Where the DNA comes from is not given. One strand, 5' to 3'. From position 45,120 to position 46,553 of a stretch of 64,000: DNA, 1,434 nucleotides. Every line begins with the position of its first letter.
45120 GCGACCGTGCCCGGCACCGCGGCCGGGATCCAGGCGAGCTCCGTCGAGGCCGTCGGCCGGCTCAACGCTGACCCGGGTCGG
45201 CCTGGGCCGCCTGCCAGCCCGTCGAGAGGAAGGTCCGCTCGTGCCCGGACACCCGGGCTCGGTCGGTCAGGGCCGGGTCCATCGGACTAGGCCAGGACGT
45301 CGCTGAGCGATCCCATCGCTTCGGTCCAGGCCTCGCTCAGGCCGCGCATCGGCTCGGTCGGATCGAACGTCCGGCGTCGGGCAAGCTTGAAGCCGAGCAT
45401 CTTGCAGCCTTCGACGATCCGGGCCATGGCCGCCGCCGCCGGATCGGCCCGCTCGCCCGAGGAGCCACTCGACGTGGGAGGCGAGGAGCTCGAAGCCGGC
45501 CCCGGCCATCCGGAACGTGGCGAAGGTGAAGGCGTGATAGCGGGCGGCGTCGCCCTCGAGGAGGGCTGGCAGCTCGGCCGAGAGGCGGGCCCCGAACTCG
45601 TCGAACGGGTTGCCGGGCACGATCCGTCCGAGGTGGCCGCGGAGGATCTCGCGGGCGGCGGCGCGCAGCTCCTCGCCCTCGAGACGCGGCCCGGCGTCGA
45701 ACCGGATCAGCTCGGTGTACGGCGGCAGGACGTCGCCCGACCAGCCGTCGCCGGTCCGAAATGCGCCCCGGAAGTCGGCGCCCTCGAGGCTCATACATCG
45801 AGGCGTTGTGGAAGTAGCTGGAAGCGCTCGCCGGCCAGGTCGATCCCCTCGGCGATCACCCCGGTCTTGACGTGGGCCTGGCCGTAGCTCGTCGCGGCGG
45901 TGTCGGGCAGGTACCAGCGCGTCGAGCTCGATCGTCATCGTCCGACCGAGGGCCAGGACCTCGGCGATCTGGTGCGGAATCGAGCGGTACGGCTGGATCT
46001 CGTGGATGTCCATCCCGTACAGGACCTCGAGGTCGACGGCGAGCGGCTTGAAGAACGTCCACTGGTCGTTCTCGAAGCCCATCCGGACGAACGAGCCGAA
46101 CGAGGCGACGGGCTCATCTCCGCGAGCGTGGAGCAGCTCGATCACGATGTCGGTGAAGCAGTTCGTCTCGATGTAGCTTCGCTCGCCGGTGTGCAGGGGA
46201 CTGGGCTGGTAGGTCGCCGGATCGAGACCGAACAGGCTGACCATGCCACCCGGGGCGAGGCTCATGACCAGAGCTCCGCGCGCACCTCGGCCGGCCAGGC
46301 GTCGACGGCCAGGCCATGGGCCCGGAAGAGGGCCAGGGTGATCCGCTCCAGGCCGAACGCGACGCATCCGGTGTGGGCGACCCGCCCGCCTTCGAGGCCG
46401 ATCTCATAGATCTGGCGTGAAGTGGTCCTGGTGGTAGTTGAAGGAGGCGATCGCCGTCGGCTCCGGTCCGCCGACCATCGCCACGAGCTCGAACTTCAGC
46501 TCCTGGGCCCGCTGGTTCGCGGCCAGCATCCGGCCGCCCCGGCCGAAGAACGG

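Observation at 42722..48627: Five consecutive genes (GH2, DUF1839, aa:CP ligase, ACP, ACAD) are each broken by frameshifts while the flanking ~55 kb is essentially intact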

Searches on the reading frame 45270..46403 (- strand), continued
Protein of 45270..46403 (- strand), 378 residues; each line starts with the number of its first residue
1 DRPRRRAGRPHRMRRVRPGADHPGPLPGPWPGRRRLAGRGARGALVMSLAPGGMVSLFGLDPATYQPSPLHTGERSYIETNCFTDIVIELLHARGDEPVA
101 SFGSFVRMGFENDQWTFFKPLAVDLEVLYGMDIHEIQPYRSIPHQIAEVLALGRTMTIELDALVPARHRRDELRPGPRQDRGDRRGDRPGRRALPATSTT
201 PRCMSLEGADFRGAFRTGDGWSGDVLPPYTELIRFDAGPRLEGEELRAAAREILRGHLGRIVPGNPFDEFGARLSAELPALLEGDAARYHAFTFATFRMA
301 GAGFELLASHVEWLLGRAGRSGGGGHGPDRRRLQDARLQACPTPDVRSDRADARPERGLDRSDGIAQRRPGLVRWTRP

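Call 19: list_cluster_members(proteins=[P0001, P0002, P0004])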
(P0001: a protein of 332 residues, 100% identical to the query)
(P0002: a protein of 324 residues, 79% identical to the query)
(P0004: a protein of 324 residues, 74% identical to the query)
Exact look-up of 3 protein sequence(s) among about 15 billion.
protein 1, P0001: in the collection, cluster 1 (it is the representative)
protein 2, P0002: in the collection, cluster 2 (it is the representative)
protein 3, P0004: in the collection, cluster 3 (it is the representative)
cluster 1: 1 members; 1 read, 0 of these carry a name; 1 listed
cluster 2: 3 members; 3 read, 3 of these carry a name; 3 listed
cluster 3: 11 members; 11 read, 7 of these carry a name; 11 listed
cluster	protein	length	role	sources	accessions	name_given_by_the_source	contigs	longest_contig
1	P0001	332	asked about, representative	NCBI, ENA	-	-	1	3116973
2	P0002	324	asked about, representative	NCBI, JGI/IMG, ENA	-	hypothetical protein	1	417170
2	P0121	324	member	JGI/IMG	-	Domain of unknown function (DUF1839)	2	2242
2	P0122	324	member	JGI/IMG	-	hypothetical protein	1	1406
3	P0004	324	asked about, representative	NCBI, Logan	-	-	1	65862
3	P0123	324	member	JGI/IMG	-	hypothetical protein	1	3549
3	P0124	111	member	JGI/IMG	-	hypothetical protein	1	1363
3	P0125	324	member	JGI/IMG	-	Domain of unknown function (DUF1839)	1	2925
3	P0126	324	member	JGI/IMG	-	hypothetical protein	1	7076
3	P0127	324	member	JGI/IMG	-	hypothetical protein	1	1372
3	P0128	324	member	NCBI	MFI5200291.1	MAG: DUF1839 family protein [Candidatus Limnocylindrales bacterium]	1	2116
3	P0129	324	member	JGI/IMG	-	hypothetical protein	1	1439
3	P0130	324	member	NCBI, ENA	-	-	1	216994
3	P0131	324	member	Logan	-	-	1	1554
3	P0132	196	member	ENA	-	-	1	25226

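Call 50: search_protein_families(library=pfam, max_evalue=5, proteins=[P0002])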
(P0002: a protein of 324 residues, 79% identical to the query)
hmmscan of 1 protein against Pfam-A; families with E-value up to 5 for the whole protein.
P0002 (324 aa): 1 family
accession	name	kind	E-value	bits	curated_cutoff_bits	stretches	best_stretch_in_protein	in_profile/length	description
PF08893.15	DUF1839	-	1.1e-79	268.5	22.5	1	16-318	2-310/313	Domain of unknown function (DUF1839)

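Call 60: predict_structure(alignment_id=A1)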
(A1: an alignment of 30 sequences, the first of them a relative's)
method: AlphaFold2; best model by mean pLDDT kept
length: 324 residues; sequences in the alignment: 30
mean_pLDDT: 82.6   pTM: 0.81
mean pLDDT of the five models: 82.6, 81.7, 80.5, 77.4, 72.8
residues with pLDDT >= 90: 99; 70-90: 179; 50-70: 40; < 50: 6
segments of 3 or more residues with pLDDT < 50: 1-3, 32-34
pLDDT, mean of each block of 10 residues (from residue 1): 63 85 68 63 88 81 62 80 87 85 86 83 77 84 93 86 87 65 67 92 94 86 87 82 71 83 94 96 90 86 93 95 91
secondary structure, 60 per line:
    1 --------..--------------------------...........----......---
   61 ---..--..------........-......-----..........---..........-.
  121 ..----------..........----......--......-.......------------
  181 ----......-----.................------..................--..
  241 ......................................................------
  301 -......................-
elements in order: H37-47 H52-57 H76-83 E85-90 H96-105 E109-115 E133-142 E147-152 E155-160 H162-168 E185-190 H196-212 H219-236 H239-294 H302-323

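Call 62: fold_search(model_id=the predicted structure, library=pdb)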
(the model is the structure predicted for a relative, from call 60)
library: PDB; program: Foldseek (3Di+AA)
matches with E <= 10: 167; with E <= 0.001: 14
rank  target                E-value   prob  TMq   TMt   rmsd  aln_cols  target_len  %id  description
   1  8gs1_D                1.3e-06  1.00  0.60  0.58   6.5       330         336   16  Crystal structure of AziU2-U3 complex from Streptomyces sahachiroi NRRL2485 (released 2023-09-06)
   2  8gs1_B                1.7e-06  1.00  0.60  0.58   6.6       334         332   17  Crystal structure of AziU2-U3 complex from Streptomyces sahachiroi NRRL2485 (released 2023-09-06)
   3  7wuw_C                1.7e-06  1.00  0.54  0.53   7.5       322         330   17  Crystal structure of AziU3/U2 from Streptomyces sahachiroi (released 2022-09-07)
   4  9qvp_A                3.5e-06  1.00  0.58  0.61   5.6       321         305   10  Crystal structure of the CtaG_H128A variant from Ruminiclostridium cellulolyticum (P2(1)2(1)2(1)-medium) (released 2025-10-01)
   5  9qvo                  9.8e-06  1.00  0.61  0.64   5.6       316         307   11  Crystal structure of the CtaG_H128A variant from Ruminiclostridium cellulolyticum (P2(1)-small) (released 2025-10-01)
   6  7yn1_B                2.0e-05  1.00  0.55  0.52   6.6       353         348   15  Crystal structure of selenomethionine labeled CcbD (released 2023-08-02)
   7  9qvk                  2.1e-05  1.00  0.59  0.61   5.9       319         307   10  Crystal structure of the CtaG_C11A variant from Ruminiclostridium cellulolyticum (P2(1)-small) (released 2025-10-01)
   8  9dks_A                2.6e-05  1.00  0.56  0.53   6.3       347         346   13  Crystal structure of CcbD C19S mutant complexed with single PCP domain of CcbZ (released 2025-09-17)
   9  9quz                  3.0e-05  1.00  0.61  0.63   5.8       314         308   11  Crystal structure of CtaG from Ruminiclostridium cellulolyticum (P2(1)-small) (released 2025-10-01)
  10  9qvs                  3.4e-05  1.00  0.60  0.63   5.8       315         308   11  Crystal structure of the CtaG_D144N variant from Ruminiclostridium cellulolyticum (P2(1)-small) (released 2025-10-01)
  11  9qvq_B                3.7e-05  1.00  0.58  0.61   5.6       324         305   10  Crystal structure of the CtaG_H128A variant from Ruminiclostridium cellulolyticum in complex with PHBA (P2(1)-medium) (released 2025-10-01)
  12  9qvj_A                5.8e-05  1.00  0.58  0.60   5.7       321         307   10  Crystal structure of CtaG from Ruminiclostridium cellulolyticum (P2(1)-medium) (released 2025-10-01)
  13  9qvl                  8.6e-05  1.00  0.58  0.59   6.2       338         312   11  Crystal structure of the CtaG_C11A variant from Ruminiclostridium cellulolyticum (P2(1)2(1)2(1)-small) (released 2025-10-01)
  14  9dkr_A                2.2e-04  1.00  0.56  0.53   6.5       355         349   14  Crystal structure of CcbD complexed with PCP domain of CcbZ (released 2025-10-01)
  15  6tho_A                1.0e-02  1.00  0.27  0.37   9.2       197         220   11  Acylintermediate of glutathione and the mature primitive phytochelatin synthase Alr0975 from Nostoc PCC 7120 at atomic (released 2020-12-02)
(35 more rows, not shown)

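Call 67: search_protein_families(library=pfam, max_evalue=0.01, proteins=[P0001])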
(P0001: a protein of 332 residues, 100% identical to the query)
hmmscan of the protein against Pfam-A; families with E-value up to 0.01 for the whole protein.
P0001 (332 aa): 1 family
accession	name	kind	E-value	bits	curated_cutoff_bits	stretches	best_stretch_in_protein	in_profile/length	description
PF08893.15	DUF1839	-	1.5e-50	172.7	22.5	2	16-116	2-102/313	Domain of unknown function (DUF1839)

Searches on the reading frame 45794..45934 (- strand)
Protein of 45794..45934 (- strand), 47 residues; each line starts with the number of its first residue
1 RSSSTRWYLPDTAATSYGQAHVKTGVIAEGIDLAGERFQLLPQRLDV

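Call 7: search_protein_families(library=pfam, max_evalue=0.01, proteins=[window:45794-45934:-])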
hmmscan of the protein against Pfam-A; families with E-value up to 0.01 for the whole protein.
window:45794-45934:- (47 aa): 1 family
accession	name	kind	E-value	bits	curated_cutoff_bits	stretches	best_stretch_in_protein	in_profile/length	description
PF08893.15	DUF1839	-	1.4e-05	25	22.5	1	7-37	103-133/313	Domain of unknown function (DUF1839)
